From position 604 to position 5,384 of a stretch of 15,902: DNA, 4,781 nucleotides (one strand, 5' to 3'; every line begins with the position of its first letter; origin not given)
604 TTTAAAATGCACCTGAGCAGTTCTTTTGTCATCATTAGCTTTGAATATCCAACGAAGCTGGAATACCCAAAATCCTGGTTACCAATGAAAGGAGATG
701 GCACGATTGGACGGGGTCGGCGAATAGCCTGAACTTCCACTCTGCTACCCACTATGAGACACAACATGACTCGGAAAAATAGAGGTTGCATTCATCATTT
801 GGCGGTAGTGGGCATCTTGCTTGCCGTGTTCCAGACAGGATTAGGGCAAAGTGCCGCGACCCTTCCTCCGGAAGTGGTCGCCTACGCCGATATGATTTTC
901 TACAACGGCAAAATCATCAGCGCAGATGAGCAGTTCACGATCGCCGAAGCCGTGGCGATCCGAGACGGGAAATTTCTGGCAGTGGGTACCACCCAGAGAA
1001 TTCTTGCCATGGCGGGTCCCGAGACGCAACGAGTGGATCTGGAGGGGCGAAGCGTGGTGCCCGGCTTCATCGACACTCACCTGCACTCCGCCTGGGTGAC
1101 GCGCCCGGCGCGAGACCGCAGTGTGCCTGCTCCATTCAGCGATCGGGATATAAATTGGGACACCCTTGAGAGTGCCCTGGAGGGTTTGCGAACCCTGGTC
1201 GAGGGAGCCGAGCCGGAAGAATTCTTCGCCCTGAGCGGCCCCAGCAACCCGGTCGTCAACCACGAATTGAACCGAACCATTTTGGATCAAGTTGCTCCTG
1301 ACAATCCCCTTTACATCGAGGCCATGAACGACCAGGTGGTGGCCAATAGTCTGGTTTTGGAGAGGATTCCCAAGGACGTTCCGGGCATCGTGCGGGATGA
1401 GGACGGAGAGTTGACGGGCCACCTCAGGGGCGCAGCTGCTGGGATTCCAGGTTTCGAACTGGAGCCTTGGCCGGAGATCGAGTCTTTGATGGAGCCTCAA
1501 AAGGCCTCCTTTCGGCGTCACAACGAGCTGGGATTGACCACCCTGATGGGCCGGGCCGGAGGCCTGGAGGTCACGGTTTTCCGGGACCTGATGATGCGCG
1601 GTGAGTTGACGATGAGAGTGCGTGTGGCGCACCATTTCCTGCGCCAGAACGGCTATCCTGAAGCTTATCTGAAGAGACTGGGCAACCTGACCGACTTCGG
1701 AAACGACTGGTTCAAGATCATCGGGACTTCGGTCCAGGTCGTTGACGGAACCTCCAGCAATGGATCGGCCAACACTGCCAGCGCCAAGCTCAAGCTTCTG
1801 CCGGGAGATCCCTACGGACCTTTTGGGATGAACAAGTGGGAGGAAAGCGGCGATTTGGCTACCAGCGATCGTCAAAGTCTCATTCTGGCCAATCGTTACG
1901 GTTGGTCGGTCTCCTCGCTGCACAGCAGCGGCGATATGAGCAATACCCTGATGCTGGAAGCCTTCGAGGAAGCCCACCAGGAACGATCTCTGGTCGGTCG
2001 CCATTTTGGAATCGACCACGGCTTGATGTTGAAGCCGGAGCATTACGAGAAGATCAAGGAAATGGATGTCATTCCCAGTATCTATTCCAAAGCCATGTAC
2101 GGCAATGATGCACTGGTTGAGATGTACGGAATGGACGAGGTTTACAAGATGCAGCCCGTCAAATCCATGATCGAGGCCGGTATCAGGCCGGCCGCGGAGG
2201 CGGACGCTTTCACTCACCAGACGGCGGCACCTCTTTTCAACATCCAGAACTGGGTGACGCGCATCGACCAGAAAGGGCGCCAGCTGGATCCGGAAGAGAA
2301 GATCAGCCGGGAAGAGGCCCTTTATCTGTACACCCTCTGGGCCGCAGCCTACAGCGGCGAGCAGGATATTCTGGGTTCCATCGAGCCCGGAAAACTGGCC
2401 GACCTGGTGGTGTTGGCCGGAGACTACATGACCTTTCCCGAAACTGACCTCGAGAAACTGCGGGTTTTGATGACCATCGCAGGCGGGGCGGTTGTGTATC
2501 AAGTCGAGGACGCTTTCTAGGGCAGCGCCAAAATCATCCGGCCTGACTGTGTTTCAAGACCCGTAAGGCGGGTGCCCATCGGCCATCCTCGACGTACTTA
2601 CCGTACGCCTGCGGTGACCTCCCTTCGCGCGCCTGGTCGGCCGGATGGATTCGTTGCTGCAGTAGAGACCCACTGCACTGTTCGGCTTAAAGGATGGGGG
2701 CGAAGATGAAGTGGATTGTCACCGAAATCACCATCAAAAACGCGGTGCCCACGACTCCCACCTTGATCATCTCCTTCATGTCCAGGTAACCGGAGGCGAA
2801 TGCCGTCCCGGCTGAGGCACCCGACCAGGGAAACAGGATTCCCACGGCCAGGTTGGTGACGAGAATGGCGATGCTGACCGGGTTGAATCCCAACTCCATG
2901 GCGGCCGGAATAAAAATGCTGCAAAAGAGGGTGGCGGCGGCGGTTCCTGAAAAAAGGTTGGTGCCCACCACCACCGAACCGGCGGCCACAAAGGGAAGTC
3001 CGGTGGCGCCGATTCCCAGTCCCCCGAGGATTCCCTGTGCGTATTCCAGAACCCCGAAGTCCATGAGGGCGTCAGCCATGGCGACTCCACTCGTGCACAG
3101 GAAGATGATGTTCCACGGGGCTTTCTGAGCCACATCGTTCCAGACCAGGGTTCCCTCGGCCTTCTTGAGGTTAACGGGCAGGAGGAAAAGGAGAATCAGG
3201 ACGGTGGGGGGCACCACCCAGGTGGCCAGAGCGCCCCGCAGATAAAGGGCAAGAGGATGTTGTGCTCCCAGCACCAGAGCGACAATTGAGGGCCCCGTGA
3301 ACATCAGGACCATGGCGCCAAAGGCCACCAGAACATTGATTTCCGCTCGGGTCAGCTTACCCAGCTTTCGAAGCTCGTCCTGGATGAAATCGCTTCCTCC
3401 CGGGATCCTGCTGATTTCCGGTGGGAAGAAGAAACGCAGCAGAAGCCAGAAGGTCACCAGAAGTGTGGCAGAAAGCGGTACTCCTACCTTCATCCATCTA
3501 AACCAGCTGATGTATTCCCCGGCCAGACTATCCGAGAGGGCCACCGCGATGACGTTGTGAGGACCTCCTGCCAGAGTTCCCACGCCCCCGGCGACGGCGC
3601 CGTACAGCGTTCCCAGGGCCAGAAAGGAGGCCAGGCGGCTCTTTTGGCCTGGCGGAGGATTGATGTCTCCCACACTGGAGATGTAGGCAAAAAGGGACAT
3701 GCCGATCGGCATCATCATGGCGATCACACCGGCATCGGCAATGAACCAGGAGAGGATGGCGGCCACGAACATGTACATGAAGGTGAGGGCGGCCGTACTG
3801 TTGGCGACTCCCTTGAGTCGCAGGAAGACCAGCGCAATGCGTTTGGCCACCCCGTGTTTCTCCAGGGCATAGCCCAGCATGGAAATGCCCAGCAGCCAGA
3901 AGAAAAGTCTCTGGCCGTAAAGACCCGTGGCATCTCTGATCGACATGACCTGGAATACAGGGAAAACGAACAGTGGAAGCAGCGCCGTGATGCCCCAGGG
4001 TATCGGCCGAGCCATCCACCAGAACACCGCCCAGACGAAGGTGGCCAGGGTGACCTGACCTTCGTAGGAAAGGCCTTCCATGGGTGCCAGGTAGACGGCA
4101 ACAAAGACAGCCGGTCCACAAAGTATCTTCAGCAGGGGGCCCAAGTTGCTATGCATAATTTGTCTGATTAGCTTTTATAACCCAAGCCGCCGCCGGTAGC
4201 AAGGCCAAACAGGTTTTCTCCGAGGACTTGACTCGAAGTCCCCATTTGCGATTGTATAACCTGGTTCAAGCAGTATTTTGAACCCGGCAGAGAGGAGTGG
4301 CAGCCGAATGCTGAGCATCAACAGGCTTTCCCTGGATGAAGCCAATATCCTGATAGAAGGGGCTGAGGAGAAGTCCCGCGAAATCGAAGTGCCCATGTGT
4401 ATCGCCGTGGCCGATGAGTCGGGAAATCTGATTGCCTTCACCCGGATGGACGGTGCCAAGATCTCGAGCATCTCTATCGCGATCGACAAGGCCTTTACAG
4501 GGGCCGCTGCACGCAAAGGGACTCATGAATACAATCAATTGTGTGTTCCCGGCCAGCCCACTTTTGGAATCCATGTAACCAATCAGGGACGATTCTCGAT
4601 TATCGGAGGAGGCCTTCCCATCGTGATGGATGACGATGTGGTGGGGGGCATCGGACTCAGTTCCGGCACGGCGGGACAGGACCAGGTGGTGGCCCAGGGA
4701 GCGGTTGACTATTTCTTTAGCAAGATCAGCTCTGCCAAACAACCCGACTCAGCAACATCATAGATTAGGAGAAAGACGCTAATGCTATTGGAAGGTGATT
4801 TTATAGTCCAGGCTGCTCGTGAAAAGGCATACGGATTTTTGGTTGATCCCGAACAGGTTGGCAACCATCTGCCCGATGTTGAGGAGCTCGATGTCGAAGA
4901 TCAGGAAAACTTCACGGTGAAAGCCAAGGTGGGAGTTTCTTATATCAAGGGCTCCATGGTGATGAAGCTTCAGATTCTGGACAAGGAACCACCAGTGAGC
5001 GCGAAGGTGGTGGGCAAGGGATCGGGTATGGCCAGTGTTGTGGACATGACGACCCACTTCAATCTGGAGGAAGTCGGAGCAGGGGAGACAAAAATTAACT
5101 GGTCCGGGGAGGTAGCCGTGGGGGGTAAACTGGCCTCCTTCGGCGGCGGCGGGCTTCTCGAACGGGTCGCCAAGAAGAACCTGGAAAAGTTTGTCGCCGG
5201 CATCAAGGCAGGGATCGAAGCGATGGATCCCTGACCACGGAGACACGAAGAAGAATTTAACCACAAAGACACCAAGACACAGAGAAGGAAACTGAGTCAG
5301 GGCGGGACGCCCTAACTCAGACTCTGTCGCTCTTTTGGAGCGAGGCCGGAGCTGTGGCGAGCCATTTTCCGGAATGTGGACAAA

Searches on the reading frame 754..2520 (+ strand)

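Call 19: search_protein_families(library=pfam, proteins=[window:754-2520:+], max_evalue=0.00001)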
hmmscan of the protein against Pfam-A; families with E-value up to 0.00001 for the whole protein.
window:754-2520:+ (588 aa): 2 families
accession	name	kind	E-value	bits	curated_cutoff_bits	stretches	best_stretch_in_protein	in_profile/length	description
PF07969.17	Amidohydro_3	-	1.7e-53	183.2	29.7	1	94-582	3-472/472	Amidohydrolase family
PF01979.26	Amidohydro_1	-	6.6e-11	42.5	25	1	507-581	275-345/345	Amidohydrolase family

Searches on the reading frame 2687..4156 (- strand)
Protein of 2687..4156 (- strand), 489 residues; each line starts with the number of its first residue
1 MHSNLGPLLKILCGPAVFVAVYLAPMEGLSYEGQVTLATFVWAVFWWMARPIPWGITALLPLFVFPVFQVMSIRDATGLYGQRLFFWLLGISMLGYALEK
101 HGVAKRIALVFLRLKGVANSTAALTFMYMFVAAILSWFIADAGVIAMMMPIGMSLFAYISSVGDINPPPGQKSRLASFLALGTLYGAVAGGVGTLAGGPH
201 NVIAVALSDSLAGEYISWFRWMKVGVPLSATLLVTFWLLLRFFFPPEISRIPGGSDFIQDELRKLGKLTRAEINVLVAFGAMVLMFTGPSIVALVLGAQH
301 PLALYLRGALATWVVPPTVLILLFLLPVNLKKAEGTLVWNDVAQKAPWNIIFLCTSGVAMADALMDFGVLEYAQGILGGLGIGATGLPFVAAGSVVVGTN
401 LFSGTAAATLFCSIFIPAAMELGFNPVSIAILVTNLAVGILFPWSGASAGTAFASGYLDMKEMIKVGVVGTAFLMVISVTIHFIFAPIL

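Call 19: search_protein_families(library=pfam, proteins=[window:2687-4156:-], max_evalue=0.00001)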
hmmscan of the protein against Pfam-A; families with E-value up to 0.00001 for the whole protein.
window:2687-4156:- (489 aa): 2 families
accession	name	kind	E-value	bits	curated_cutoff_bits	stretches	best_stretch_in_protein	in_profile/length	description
PF00939.25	Na_sulph_symp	-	1.1e-41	143.8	27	1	15-485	11-465/472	Sodium:sulfate symporter transmembrane region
PF03600.22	CitMHS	-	2.4e-26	93.1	31.9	1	45-434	2-331/336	Citrate transporter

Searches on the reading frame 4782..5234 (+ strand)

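Call 19: search_protein_families(library=pfam, proteins=[window:4782-5234:+], max_evalue=0.00001)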
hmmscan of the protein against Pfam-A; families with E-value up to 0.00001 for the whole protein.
window:4782-5234:+ (150 aa): 2 families
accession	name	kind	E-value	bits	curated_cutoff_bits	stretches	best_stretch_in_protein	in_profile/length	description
PF06240.19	COXG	-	5.9e-25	88.1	22.2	1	5-144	1-138/140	Carbon monoxide dehydrogenase subunit G (CoxG)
PF10604.15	Polyketide_cyc2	-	5.7e-07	30.4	27.4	1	8-144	9-140/142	Polyketide cyclase / dehydrase and lipid transport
